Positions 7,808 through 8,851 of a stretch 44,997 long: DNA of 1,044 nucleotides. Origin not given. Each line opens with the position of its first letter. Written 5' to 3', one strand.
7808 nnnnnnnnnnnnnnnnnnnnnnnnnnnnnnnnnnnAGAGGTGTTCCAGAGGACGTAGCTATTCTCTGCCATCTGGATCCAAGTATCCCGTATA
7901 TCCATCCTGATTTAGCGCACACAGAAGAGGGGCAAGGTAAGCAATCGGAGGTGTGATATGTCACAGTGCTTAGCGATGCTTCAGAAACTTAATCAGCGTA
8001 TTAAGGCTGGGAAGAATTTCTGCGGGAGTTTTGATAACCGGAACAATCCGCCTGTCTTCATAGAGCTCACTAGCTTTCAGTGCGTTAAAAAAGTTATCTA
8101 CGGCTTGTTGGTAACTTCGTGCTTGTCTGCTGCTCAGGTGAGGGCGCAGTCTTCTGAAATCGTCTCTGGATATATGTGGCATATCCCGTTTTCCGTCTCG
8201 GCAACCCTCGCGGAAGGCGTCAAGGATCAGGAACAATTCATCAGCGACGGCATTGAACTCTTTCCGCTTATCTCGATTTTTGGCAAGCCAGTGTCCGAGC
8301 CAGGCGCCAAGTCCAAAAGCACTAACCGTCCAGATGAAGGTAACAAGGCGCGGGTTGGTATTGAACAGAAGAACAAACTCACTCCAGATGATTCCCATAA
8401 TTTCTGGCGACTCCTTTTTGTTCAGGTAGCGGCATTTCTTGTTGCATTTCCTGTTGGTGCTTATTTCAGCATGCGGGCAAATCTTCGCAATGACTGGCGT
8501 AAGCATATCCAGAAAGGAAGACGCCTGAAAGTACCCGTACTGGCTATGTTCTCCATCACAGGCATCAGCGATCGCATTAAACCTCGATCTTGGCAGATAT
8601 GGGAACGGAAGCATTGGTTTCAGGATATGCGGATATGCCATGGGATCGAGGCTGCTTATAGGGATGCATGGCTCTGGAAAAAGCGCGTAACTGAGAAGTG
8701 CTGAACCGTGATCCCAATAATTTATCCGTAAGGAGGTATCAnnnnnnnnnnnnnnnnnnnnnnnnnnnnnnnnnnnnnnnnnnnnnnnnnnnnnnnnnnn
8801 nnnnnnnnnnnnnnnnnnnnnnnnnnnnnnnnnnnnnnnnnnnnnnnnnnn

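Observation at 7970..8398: Leftward membrane-protein gene embedded in the rightward early region, beside the cro-position ORF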

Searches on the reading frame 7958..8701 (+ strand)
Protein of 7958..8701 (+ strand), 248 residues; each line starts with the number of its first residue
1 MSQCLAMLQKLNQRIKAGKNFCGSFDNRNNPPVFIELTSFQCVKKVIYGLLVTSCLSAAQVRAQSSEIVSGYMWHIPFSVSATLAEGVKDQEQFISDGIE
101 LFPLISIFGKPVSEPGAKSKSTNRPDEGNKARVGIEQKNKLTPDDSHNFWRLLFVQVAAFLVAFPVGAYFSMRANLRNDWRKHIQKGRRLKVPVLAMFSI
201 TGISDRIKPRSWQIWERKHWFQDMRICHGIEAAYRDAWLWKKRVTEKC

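Call 4: search_protein_families(library=pfam, proteins=[window:7958-8701:+], max_evalue=1)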
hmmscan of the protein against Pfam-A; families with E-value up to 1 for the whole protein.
window:7958-8701:+ (248 aa): 0 families

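Call 5: search_protein_families(library=phrogs, proteins=[window:7958-8701:+], max_evalue=1)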
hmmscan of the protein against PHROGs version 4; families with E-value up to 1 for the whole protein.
window:7958-8701:+ (248 aa): 0 families

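Call 11: find_homologous_proteins(query=window:7958-8701:+, max_evalue=0.001)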
Query window:7958-8701:+ (248 aa): 9 proteins with E <= 0.001 among 221 candidates.
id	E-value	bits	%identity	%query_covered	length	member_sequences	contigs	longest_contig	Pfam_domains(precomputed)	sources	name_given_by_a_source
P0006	1.4e-166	570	99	100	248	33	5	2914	-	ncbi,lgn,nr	ncbi:hypothetical protein OM306_25880 [Escherichia albertii]|nr:hypothetical protein [Escherichia al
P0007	2.9e-98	346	62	100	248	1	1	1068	-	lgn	-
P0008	4.0e-98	346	62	100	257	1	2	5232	-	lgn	-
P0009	2.3e-94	333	61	100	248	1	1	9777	-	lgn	-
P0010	2.5e-94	333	58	100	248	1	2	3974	-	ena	-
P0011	1.8e-68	249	51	100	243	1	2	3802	-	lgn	-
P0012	1.3e-53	200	47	83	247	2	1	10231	-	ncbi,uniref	ncbi:hypothetical protein ABN154_28905 [Klebsiella michiganensis]|uniref:hypothetical protein n=1 Ta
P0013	4.2e-50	189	40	100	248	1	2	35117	-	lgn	-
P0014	3.2e-45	173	38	95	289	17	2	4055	-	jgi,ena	-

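Call 16: find_related_loci(query=A1, collection=genome_contigs, flank=4000)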
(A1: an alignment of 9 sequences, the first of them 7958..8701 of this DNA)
Query A1 (248 aa) in genome_contigs; peptide patterns used: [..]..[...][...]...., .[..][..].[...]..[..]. (x = any residue, [..] = any of these).
35 stretches matched a pattern; 1 encode a relative of the query (tblastn E <= 1e-3); 1 distinct loci.
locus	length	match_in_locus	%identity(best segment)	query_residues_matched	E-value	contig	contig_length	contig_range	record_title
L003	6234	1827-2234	56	112-247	2e-52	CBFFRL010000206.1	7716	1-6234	Phytobacter sp. V69 genome assembly, contig: NODE_206_length_7716_cov_133.757822, whole genome shotgun sequence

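Call 17: find_related_loci(query=A1, collection=viral_contigs, flank=4000)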
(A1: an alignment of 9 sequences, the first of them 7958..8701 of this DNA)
Query A1 (248 aa) in viral_contigs; peptide patterns used: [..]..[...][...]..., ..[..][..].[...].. (x = any residue, [..] = any of these).
53 stretches matched a pattern; 8 encode a relative of the query (tblastn E <= 1e-3); 8 distinct loci.
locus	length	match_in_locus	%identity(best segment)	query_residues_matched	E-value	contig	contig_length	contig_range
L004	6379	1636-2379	100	1-248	5e-172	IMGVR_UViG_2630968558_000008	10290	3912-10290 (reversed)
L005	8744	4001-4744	100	1-248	1e-171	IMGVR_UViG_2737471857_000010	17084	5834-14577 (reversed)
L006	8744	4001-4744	100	1-248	1e-171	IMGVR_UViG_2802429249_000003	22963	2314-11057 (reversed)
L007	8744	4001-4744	100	1-248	1e-171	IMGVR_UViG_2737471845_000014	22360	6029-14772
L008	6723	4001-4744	99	1-248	7e-171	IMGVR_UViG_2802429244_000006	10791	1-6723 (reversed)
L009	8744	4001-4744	99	1-248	4e-170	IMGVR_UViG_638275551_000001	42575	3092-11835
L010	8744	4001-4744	99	1-248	4e-170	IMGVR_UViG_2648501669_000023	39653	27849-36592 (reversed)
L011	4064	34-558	44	67-241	2e-45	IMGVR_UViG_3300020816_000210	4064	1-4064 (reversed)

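Call 18: find_related_loci(query=A1, collection=metagenome_contigs, flank=4000)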
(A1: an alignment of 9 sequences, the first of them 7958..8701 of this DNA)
Query A1 (248 aa) in metagenome_contigs; peptide patterns used: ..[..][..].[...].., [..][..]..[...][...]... (x = any residue, [..] = any of these).
165 stretches matched a pattern; 2 encode a relative of the query (tblastn E <= 1e-3); 2 distinct loci.
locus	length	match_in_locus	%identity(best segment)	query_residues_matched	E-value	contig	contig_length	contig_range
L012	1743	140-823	43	23-247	4e-56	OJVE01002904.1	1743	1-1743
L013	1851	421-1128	38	6-241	2e-47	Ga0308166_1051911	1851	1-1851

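Call 27: find_encoding_contigs(protein=P0013, flank=4000, max_places=1)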
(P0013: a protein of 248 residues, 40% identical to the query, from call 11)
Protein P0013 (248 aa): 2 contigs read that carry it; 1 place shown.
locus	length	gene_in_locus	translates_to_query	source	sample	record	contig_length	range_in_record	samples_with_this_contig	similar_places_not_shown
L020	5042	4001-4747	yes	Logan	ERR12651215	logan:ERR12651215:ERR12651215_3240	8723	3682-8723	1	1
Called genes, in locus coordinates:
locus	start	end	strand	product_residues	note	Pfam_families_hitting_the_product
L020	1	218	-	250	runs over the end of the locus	PF02498:Bro-N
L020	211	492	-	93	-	-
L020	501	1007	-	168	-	-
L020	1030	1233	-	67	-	-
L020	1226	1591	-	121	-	-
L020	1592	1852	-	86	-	-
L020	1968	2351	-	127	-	-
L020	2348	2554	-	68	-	-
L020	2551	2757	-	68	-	-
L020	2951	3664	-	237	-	PF01381:HTH_3 (faint), PF00717:Peptidase_S24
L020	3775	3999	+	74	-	PF15943:YdaS_toxin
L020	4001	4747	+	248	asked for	-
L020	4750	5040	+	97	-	?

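Call 28: find_encoding_contigs(protein=P0012, flank=4000, max_places=1)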
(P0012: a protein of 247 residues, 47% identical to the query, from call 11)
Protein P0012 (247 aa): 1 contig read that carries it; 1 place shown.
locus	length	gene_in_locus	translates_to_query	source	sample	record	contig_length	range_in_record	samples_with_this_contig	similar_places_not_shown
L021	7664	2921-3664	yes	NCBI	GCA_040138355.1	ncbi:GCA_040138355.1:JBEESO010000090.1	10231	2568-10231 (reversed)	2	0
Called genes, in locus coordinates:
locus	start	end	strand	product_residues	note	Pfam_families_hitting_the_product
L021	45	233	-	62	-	-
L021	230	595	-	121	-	-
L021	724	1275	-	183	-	PF01381:HTH_3 (weak), PF12844:HTH_19 (weak)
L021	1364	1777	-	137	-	PF13560:HTH_31, PF01381:HTH_3, PF12844:HTH_19 (weak), PF13443:HTH_26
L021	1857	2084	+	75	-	PF14549:P22_Cro, PF15943:YdaS_toxin (weak)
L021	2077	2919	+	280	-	PF10543:ORF6N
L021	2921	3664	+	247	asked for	-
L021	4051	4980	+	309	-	PF13730:HTH_36, PF00392:GntR (weak), PF13551:HTH_29 (faint)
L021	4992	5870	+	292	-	PF01695:IstB_IS21, PF00308:Bac_DnaA (weak)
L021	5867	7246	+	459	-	PF00772:DnaB (weak), PF13481:AAA_25, PF03796:DnaB_C, PF06745:ATPase (faint)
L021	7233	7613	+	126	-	PF05866:RusA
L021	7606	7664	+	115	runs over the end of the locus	PF06530:Phage_antitermQ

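Call 29: find_encoding_contigs(protein=P0009, flank=4000, max_places=1)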
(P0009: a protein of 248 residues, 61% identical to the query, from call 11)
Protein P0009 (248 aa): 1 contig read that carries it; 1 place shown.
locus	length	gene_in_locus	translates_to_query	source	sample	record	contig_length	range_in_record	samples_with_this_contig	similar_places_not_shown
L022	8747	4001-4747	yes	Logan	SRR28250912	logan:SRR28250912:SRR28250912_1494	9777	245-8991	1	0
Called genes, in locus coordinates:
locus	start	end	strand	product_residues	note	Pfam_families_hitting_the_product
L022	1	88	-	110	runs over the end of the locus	?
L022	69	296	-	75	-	-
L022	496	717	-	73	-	-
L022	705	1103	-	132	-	-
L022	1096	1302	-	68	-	-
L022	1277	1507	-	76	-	-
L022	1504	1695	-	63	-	-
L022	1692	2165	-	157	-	PF13560:HTH_31, PF01381:HTH_3, PF12844:HTH_19, PF13443:HTH_26 (weak)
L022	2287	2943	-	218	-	PF12844:HTH_19, PF01381:HTH_3, PF00717:Peptidase_S24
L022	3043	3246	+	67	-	PF14549:P22_Cro, PF15943:YdaS_toxin (weak)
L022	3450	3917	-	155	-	-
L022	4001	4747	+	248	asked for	-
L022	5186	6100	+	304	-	PF13730:HTH_36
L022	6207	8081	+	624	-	PF13155:Toprim_2, PF13481:AAA_25, PF06745:ATPase (weak)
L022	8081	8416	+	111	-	-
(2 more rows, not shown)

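Call 30: find_encoding_contigs(protein=P0008, flank=4000, max_places=1)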
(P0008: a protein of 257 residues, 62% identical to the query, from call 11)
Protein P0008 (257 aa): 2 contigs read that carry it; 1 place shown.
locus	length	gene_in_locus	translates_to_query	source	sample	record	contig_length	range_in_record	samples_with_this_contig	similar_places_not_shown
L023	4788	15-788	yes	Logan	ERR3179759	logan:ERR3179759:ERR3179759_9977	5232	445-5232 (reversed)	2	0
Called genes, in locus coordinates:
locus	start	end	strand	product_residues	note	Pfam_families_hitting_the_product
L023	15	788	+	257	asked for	-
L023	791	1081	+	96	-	-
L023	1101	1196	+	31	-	-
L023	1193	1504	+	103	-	-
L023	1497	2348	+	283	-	PF13730:HTH_36, PF00392:GntR (faint)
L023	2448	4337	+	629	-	PF01751:Toprim (weak), PF13155:Toprim_2, PF13662:Toprim_4 (weak), PF13481:AAA_25 (faint)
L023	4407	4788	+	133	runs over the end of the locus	PF06530:Phage_antitermQ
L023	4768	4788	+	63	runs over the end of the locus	-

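Call 31: find_encoding_contigs(protein=P0010, flank=4000, max_places=1)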
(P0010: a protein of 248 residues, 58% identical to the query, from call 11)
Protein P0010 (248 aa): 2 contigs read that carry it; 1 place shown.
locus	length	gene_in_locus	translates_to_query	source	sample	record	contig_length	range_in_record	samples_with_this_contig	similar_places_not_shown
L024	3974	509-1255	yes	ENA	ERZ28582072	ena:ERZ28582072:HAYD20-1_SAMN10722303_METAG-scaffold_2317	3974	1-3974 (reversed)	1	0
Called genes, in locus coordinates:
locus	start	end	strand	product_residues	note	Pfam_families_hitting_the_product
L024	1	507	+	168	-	?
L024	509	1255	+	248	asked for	-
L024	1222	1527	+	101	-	-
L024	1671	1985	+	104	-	-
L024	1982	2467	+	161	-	-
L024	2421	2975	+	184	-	-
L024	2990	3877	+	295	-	-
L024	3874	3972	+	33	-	?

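Call 32: find_encoding_contigs(protein=P0011, flank=4000, max_places=1)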
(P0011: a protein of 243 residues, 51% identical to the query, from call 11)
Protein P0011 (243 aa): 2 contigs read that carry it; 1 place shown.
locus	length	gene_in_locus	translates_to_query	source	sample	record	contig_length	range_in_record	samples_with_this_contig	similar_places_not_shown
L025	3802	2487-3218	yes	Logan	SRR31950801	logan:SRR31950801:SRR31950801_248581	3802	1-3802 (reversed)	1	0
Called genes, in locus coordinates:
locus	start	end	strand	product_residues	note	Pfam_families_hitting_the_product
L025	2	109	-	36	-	?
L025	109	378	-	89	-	-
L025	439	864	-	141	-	-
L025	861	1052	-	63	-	-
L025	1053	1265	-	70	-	-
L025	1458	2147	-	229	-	PF00717:Peptidase_S24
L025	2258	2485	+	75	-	-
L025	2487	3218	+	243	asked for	-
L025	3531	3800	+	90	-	?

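Call 33: find_encoding_contigs(protein=P0007, flank=4000, max_places=1)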
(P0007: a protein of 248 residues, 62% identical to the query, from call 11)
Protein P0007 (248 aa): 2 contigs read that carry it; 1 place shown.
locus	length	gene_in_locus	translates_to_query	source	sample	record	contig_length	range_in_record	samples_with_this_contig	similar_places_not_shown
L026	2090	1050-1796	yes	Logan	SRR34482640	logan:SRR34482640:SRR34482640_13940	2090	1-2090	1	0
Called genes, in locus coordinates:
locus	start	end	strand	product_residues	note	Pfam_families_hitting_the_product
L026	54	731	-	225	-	PF01381:HTH_3, PF00717:Peptidase_S24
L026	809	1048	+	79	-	-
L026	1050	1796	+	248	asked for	-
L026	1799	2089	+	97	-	?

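Call 42: search_protein_families(library=ncbifam, proteins=[window:7958-8701:+], max_evalue=1)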
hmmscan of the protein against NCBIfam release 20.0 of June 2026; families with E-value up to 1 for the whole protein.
window:7958-8701:+ (248 aa): 0 families

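Call 43: search_protein_families(library=padloc, proteins=[window:7958-8701:+], max_evalue=1)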
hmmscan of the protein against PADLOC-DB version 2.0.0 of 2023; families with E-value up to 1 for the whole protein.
window:7958-8701:+ (248 aa): 0 families

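Call 72: predict_structure(alignment_id=A1)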
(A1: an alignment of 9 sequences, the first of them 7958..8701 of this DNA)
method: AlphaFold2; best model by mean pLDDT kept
length: 248 residues; sequences in the alignment: 9
mean_pLDDT: 41.2   pTM: 0.22
mean pLDDT of the five models: 41.2, 39.3, 39.0, 38.8, 38.4
residues with pLDDT >= 90: 0; 70-90: 0; 50-70: 51; < 50: 197
segments of 3 or more residues with pLDDT < 50: 1-146, 160-205, 244-248
pLDDT, mean of each block of 10 residues (from residue 1): 41 36 34 34 42 41 28 25 30 30 27 32 32 37 50 56 45 43 41 39 51 64 61 62 49
secondary structure, 60 per line:
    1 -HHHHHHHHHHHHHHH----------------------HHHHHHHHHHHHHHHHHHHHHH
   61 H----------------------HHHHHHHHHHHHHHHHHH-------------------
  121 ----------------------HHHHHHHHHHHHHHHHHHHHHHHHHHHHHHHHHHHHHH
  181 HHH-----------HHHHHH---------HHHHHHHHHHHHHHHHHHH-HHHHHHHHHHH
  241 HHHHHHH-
elements in order: H2-16 H39-61 H84-101 H143-183 H195-200 H210-228 H230-247
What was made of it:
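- AF2 sees no structure there (call 72). The plus N-terminal half is not foldable (call 72).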

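Call 89: search_dna_similar(query=window:7958-8701:+, collection=phages, mode=protein, max_evalue=0.001, max_rows=20)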
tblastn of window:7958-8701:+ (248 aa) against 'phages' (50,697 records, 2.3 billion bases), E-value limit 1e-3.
Records with a match: 2; places in all: 2; records where one place covers at least 80% of the query: 2.
Best place of each record, by identity: >=99% 2.
By first word of the organism name: Enterobacteria 2.
By host as written in the record: E. coli ONT:H- strain 2771/97 1; Escherichia coli 1.
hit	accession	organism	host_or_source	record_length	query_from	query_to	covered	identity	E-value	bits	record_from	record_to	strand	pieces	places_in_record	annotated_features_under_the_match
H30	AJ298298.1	Enterobacteria phage phiP27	E. coli ONT:H- strain 2771/97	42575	1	248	100%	99.2%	1e-165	512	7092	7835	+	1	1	hypothetical protein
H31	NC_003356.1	Enterobacteria phage phiP27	Escherichia coli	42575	1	248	100%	99.2%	1e-165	512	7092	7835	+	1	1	hypothetical protein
